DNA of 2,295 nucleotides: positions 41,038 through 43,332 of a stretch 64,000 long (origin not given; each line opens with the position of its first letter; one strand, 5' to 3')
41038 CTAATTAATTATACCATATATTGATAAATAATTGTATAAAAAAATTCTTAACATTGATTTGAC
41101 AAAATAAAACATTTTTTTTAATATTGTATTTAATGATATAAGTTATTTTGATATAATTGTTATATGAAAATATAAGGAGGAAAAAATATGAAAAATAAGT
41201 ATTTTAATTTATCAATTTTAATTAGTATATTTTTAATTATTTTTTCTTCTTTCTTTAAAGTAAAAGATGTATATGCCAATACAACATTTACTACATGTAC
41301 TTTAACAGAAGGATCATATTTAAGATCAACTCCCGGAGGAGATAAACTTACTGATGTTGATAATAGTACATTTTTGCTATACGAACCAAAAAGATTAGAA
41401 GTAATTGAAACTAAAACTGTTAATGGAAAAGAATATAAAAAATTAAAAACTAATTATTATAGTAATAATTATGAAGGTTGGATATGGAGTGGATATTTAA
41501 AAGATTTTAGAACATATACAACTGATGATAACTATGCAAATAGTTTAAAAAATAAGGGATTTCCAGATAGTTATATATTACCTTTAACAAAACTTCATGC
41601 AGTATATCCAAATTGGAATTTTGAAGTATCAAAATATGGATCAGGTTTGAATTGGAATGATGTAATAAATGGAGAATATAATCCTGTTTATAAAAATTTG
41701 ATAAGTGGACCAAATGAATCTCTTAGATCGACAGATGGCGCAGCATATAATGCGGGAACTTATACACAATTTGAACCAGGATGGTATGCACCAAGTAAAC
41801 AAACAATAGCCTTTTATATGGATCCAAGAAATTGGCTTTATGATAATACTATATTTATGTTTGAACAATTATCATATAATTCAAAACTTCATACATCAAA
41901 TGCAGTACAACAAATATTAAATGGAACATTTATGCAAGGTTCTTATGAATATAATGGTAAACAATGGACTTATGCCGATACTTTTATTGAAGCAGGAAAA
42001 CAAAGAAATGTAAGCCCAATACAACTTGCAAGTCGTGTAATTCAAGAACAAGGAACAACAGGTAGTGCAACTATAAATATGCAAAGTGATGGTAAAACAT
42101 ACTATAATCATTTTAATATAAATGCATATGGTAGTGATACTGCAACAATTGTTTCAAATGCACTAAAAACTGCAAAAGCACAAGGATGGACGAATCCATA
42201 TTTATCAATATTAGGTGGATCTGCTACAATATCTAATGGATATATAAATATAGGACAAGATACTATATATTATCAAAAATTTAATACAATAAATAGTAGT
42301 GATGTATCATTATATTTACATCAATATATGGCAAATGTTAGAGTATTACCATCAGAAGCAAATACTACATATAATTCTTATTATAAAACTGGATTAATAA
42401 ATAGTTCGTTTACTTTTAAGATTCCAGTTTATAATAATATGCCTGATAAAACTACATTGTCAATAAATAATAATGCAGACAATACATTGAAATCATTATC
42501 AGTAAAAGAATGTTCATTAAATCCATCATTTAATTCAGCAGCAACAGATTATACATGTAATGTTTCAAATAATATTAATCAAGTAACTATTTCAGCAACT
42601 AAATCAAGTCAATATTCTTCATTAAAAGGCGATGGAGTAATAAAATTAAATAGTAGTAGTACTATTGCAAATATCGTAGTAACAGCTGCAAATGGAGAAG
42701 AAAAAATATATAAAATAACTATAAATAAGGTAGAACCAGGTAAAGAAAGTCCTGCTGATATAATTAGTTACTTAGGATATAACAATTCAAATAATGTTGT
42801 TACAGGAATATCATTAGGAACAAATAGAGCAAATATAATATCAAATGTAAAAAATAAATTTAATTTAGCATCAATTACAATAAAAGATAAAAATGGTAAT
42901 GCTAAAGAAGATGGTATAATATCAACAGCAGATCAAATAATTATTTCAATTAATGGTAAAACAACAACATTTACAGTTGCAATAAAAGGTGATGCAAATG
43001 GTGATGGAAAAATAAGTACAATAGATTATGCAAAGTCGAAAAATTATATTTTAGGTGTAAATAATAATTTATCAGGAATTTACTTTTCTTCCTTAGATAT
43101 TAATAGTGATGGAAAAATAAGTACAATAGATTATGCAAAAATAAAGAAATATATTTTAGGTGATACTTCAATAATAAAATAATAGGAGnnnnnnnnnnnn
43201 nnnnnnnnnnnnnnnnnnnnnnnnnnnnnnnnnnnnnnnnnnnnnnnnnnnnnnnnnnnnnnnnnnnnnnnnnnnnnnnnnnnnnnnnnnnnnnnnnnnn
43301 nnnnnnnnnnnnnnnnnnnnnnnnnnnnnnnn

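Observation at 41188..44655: Dockerin-bearing secreted hydrolase-like protein followed by a cadherin-like anchored paralog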

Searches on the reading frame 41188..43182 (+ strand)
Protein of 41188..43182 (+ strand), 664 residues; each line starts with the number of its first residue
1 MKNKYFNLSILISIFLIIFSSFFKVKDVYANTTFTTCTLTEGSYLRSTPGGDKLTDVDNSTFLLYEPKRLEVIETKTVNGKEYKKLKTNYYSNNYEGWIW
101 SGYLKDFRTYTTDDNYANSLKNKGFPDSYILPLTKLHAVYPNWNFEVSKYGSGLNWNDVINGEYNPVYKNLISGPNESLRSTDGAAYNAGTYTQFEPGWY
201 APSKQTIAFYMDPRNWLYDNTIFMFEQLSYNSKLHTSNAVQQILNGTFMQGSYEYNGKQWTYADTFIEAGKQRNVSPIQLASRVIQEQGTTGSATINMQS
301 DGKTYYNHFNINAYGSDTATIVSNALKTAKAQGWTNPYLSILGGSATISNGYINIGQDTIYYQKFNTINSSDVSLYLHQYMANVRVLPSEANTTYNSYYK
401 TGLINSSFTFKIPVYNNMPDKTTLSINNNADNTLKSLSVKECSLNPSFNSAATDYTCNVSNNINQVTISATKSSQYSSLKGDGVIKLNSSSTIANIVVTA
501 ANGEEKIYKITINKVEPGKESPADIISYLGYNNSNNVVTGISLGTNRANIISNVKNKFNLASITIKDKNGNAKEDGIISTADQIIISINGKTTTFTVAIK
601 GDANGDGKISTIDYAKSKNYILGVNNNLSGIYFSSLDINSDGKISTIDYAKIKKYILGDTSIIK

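Call 3: search_protein_families(library=pfam, proteins=[window:41188-43182:+], max_evalue=0.1)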
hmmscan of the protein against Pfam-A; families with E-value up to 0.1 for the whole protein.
window:41188-43182:+ (664 aa): 4 families
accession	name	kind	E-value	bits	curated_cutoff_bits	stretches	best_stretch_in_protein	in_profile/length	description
PF00404.24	Dockerin_1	-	4.7e-13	49.5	22.9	1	600-657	1-57/57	Dockerin type I domain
PF12733.13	Cadherin-like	-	2.6e-07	31.4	24.2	1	434-514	1-88/89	Cadherin-like beta sandwich domain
PF13202.12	EF-hand_5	-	0.0085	16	25.9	0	632-645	4-17/25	EF hand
PF22055.1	MvaT_DBD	-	0.0087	16.4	27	1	66-98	5-37/37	Bacterial xenogeneic silencer MvaT, C-terminal domain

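Call 4: search_protein_families(library=ncbifam, proteins=[window:41188-43182:+], max_evalue=0.1)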
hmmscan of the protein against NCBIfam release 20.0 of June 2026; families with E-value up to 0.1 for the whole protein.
window:41188-43182:+ (664 aa): 5 families
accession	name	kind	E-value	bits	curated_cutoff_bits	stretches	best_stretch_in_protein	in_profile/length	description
NF052642.1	amidase_SagB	exception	8.6e-15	54.7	425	1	261-399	129-261/282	peptidoglycan release complex glucosaminidase SagB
NF049990.1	CellobisidaseCelK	equivalog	8.1e-10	37.5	1700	1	594-659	823-885/889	cellulose 1,4-beta-cellobiosidase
NF041859.1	silencer_MvaTU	equivalog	0.027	14.6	75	1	66-99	86-119/120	histone-like nucleoid-structuring protein, MvaT/MvaU family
NF041860.1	silencer_MvaT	exception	0.029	14.5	180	1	66-98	88-120/125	histone-like nucleoid-structuring protein MvaT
NF041410.1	XopAW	subfamily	0.045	13.5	120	1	602-647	113-156/235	XopAW family type III secretion system calcium-binding effector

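Call 7: find_homologous_proteins(query=window:41188-43182:+)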
Query window:41188-43182:+ (664 aa): 3749 proteins with E <= 0.001 among 8000 candidates; the best 120 are listed.
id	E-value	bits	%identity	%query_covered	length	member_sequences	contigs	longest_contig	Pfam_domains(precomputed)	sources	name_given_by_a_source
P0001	0.0e+0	1464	100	100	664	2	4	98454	PF12733.14,PF00404.25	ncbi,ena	-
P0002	0.0e+0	1215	82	100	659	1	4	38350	PF12733.14,PF00404.25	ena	-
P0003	0.0e+0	1092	75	100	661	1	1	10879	PF12733.14,PF00404.25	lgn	-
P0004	0.0e+0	1040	72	100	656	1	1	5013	PF12733.14,PF00404.25,PF13202.13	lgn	-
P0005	0.0e+0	1016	70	100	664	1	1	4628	PF12733.14,PF00404.25,PF13202.13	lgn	-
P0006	0.0e+0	1015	71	100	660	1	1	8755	PF00404.25,PF13202.13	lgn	-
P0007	1.9e-295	1000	71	97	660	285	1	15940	PF00404.25,PF13202.13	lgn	-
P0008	2.8e-290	982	68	99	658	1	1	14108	PF00404.25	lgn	-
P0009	8.0e-290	981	66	100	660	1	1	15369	PF12733.14,PF00404.25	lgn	-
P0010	4.8e-287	972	68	97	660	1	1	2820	PF12733.14,PF00404.25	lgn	-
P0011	4.6e-282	955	69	98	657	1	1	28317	PF12733.14,PF00404.25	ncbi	-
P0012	1.6e-275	934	65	100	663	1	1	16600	PF12733.14,PF00404.25,PF13202.13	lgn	-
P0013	1.8e-274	930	66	100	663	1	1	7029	PF12733.14,PF00404.25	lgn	-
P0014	3.3e-272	923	66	100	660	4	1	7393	PF12733.14,PF00404.25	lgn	-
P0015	6.5e-271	918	65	100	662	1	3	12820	PF12733.14,PF00404.25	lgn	-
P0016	2.1e-270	917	66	100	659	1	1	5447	PF00404.25,PF13202.13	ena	-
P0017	1.1e-269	914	64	98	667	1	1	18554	PF12733.14,PF00404.25,PF13202.13,PF00036.39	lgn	-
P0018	7.3e-265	898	64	96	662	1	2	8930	PF12733.14,PF00404.25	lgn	-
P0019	6.5e-261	885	67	94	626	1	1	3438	PF12733.14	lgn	-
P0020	6.3e-259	879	63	97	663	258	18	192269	PF12733.14,PF00404.25,PF13202.13,PF00036.39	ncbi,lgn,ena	-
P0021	2.1e-258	877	62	100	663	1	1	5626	PF12733.14,PF00404.25,PF13202.13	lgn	-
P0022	6.0e-250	849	61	99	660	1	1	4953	PF12733.14,PF00404.25,PF13202.13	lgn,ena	-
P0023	6.6e-247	839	60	100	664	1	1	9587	PF12733.14,PF00404.25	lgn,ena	-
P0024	1.7e-246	838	60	100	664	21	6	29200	PF12733.14,PF00404.25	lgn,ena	-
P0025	9.5e-245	832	60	100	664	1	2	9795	PF12733.14,PF00404.25,PF13202.13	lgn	-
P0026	4.2e-242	823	59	100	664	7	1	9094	PF12733.14,PF00404.25,PF13202.13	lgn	-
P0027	3.1e-241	820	58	100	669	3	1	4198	PF12733.14,PF00404.25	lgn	-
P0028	6.3e-240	816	60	96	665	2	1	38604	PF12733.14,PF00404.25,PF13202.13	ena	-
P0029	1.8e-239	815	57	100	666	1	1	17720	PF12733.14,PF00404.25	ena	-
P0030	3.0e-236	804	60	98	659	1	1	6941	PF12733.14,PF00404.25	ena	-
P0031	1.1e-235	802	58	99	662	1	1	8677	PF12733.14,PF00404.25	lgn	-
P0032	5.8e-234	796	59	98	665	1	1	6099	PF12733.14,PF00404.25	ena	-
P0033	8.8e-234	796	58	98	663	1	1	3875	PF12733.14,PF00404.25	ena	-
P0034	7.3e-233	793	59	97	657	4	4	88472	PF12733.14,PF00404.25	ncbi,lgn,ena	-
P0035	2.2e-232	791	58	98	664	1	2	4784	PF12733.14,PF00404.25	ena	-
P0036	6.4e-230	783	59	98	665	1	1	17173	PF12733.14,PF00404.25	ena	-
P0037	4.7e-227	774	57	97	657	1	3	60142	PF12733.14,PF00404.25,PF00036.39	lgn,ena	-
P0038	1.7e-224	765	57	97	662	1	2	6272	PF00404.25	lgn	-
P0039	3.8e-223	761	56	98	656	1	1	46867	PF12733.14,PF00404.25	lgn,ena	-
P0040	3.1e-219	748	54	98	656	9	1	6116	PF12733.14,PF00404.25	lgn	-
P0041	1.1e-218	746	55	98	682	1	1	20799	PF12733.14,PF00404.25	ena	-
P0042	5.2e-218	744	54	98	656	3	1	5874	PF12733.14,PF00404.25,PF13202.13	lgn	-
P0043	1.6e-216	739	55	99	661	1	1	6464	PF12733.14,PF00404.25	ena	-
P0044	2.1e-215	735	55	99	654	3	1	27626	PF00404.25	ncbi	-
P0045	1.8e-214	732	54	98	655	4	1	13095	PF12733.14,PF00404.25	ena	-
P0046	2.4e-214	732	54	99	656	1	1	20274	PF12733.14,PF00404.25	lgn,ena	-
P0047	2.5e-211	722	54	99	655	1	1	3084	PF12733.14,PF00404.25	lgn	-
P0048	3.0e-210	718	56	96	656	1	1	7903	PF00404.25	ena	-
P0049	4.2e-210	718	53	98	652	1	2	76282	PF12733.14,PF00404.25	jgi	-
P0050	3.3e-209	715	53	100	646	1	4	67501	PF12733.14,PF00404.25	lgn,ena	-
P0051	8.0e-209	713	53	98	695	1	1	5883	PF12733.14,PF00404.25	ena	-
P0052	2.2e-208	712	54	96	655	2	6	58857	PF00404.25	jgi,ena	-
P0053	2.6e-208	712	53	98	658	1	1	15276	PF12733.14,PF00404.25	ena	-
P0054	2.7e-208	712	53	98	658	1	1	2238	PF12733.14,PF00404.25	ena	-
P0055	1.2e-207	709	55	94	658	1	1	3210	PF12733.14,PF00404.25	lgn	-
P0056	4.9e-206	704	54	100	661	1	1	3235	PF12733.14,PF00404.25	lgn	-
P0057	6.1e-205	701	54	98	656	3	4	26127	PF00404.25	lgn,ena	-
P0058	2.0e-204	699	52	100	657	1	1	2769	PF12733.14,PF00404.25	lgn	-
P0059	5.7e-203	694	53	96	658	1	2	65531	PF12733.14,PF00404.25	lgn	-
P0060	1.1e-200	686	68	71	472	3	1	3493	PF12733.14,PF00404.25,PF13202.13,PF00036.39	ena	-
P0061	3.1e-200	685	53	100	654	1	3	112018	PF12733.14,PF00404.25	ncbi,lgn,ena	-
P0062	1.2e-198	680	53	95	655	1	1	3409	PF00404.25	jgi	-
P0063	9.6e-198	677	53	95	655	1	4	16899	PF00404.25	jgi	-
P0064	7.1e-197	674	50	100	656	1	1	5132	PF12733.14,PF00404.25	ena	-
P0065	1.4e-196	673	53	98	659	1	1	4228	PF00404.25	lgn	-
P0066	7.7e-194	664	50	99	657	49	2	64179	PF12733.14,PF00404.25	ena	-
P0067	2.7e-192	659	49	99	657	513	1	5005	PF12733.14,PF00404.25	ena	-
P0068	7.8e-192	657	51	98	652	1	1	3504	PF12733.14,PF00404.25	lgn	-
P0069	1.3e-191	657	54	92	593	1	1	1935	PF12733.14,PF00404.25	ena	-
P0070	3.7e-191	655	50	98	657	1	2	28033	PF12733.14,PF00404.25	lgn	-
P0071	2.8e-190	652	52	100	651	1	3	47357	PF12733.14,PF00404.25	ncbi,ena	-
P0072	3.8e-188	645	51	100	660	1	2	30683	PF00404.25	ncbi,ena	-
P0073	2.3e-187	642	50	98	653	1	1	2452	PF00404.25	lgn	-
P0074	1.6e-185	636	52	98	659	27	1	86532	PF12733.14,PF00404.25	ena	-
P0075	2.9e-183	629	50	100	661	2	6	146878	PF12733.14,PF00404.25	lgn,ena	-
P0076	2.1e-182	626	55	86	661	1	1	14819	PF12733.14,PF00404.25,PF13517.13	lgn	-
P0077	5.7e-181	621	50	100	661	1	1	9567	PF12733.14,PF00404.25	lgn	-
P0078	7.5e-181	621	48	98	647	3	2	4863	PF12733.14,PF00404.25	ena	-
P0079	1.2e-178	614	48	98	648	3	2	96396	PF12733.14,PF00404.25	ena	-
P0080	2.4e-178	613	48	98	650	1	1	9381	PF12733.14,PF00404.25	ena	-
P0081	2.7e-177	609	50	90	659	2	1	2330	PF12733.14,PF00404.25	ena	-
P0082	8.4e-177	608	48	97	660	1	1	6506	PF12733.14,PF00404.25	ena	-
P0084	1.9e-175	603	48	98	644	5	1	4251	PF12733.14,PF00404.25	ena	-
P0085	5.7e-175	602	51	89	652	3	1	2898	PF12733.14,PF00404.25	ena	-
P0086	6.2e-175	601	49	91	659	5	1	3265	PF12733.14,PF00404.25,PF13499.13,PF13202.13,PF00036.39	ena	-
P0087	1.0e-174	601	49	91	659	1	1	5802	PF12733.14,PF13405.13,PF00404.25,PF13202.13,PF00036.39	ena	-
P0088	1.4e-174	600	50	90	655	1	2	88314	PF12733.14,PF00404.25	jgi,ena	-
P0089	1.6e-174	600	50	89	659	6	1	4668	PF12733.14,PF00404.25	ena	-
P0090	2.0e-174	600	47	98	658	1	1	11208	PF12733.14,PF00404.25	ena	-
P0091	4.1e-174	599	46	100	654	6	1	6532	PF12733.14,PF00404.25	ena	-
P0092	1.2e-173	597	48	98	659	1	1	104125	PF12733.14,PF00404.25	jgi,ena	-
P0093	1.8e-173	597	49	95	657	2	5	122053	PF12733.14,PF00404.25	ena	-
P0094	3.2e-173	596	47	97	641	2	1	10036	PF12733.14,PF00404.25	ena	-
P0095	4.9e-173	595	49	91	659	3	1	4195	PF12733.14,PF00404.25,PF13202.13,PF00036.39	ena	-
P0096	1.2e-172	594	46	98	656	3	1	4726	PF12733.14,PF00404.25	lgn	-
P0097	1.4e-172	594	46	97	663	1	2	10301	PF12733.14,PF00404.25,PF13202.13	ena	-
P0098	2.2e-172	593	49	91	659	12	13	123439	PF12733.14,PF00404.25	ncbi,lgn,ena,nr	ncbi:MAG: cadherin-like beta sandwich domain-containing protein [Bacilli bacterium]|nr:cadherin-like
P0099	3.3e-172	592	46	98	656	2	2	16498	PF12733.14,PF00404.25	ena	-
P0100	3.6e-172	592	46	98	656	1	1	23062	PF12733.14,PF00404.25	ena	-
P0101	3.7e-172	592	48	99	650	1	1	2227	PF12733.14,PF00404.25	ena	-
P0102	9.3e-172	591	46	98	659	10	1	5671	PF12733.14,PF00404.25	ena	-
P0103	1.7e-171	590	47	99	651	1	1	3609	PF12733.14,PF00404.25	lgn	-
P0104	6.2e-171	588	46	98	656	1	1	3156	PF12733.14,PF00404.25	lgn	-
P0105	6.3e-171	588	46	99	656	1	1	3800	PF12733.14,PF00404.25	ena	-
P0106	9.9e-171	588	46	99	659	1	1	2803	PF12733.14,PF00404.25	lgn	-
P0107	2.4e-170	586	46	97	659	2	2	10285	PF12733.14,PF00404.25,PF13202.13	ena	-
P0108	3.9e-170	586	47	100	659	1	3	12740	PF12733.14,PF00404.25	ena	-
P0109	5.0e-170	585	46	99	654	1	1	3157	PF12733.14,PF00404.25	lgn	-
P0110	1.2e-169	584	48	90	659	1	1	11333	PF12733.14,PF00404.25,PF13202.13,PF00036.39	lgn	-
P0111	1.2e-169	584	49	92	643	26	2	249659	PF12733.14,PF00404.25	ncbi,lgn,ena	-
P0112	1.9e-169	583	44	99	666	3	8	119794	PF12733.14,PF00404.25,PF13202.13,PF00036.39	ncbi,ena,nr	ncbi:MAG: cadherin-like beta sandwich domain-containing protein [Bacilli bacterium]|nr:cadherin-like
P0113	5.0e-169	582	46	99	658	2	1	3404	PF12733.14,PF00404.25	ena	-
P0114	1.5e-168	580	45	99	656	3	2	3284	PF12733.14,PF00404.25,PF13202.13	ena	-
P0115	2.9e-168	579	49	90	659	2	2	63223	PF12733.14,PF13405.13,PF00404.25,PF13202.13,PF00036.39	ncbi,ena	-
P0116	8.5e-168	578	66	66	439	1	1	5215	PF12733.14,PF00404.25,PF13202.13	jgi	jgi:beta-N-acetylglucosaminidase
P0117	1.1e-167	578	46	99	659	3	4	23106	PF12733.14,PF00404.25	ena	-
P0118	1.4e-167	577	47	98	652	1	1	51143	PF12733.14,PF00404.25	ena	-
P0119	1.9e-167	577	45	99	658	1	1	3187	PF12733.14,PF00404.25,PF13202.13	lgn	-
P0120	2.0e-167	577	48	95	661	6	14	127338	PF12733.14,PF00404.25,PF13202.13,PF00036.39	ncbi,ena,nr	ncbi:MAG: cadherin-like beta sandwich domain-containing protein [Bacilli bacterium]|nr:cadherin-like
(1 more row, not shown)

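Call 8: search_solved_structures(query=window:41188-43182:+, max_evalue=1)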
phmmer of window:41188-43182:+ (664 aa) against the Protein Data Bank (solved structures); distinct sequences matched with E-value up to 1: 31.
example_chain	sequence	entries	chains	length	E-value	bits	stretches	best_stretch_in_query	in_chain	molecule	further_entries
6fxp_A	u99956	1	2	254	2.2e-11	46.2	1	262-415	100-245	Uncharacterized protein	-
6u0o_B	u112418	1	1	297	2.8e-11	45.9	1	262-416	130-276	LYZ2 domain-containing protein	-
4pi7_A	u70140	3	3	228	3e-10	42.4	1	264-403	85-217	Autolysin E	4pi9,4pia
4pi8_A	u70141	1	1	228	2e-09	39.7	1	264-403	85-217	Autolysin E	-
6fxo_A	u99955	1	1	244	2.2e-07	32.9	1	266-408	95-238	Bifunctional autolysin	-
2vn5_B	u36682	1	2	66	3.1e-07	32.5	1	598-661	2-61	ENDOGLUCANASE A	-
2vn6_B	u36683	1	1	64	5.7e-07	31.6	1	598-661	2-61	ENDOGLUCANASE A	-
3ul4_B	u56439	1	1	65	2.3e-06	29.6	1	597-659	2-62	Cellulosome enzyme, dockerin type I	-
8x39_A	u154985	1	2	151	2.1e-05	26.4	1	601-659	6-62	Serine protease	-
8x3a_A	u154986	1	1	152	2.1e-05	26.4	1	601-659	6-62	Serine protease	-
1daq_A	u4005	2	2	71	2.8e-05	26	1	598-660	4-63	ENDOGLUCANASE SS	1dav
2mte_A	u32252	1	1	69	3.5e-05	25.7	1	599-660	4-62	Cellulose 1,4-beta-cellobiosidase (reducing end) CelS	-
8zvk_A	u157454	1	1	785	5.8e-05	25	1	598-657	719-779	AaBgIC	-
5nrm_B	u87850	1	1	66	0.00011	24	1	601-658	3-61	DocCel5: Type I dockerin repeat domain from A. cellulolyticus family 5 endoglucanase WP_01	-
5nrk_B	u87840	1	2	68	0.00019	23.2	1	601-659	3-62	DocCel5: Type I dockerin repeat domain from A. cellulolyticus family 5 endoglucanase WP_01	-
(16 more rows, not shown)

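Call 21: find_encoding_contigs(protein=window:41188-43182:+, flank=10000, max_places=4)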
Protein window:41188-43182:+ (664 aa): no gene with exactly this product is on record in the collection.
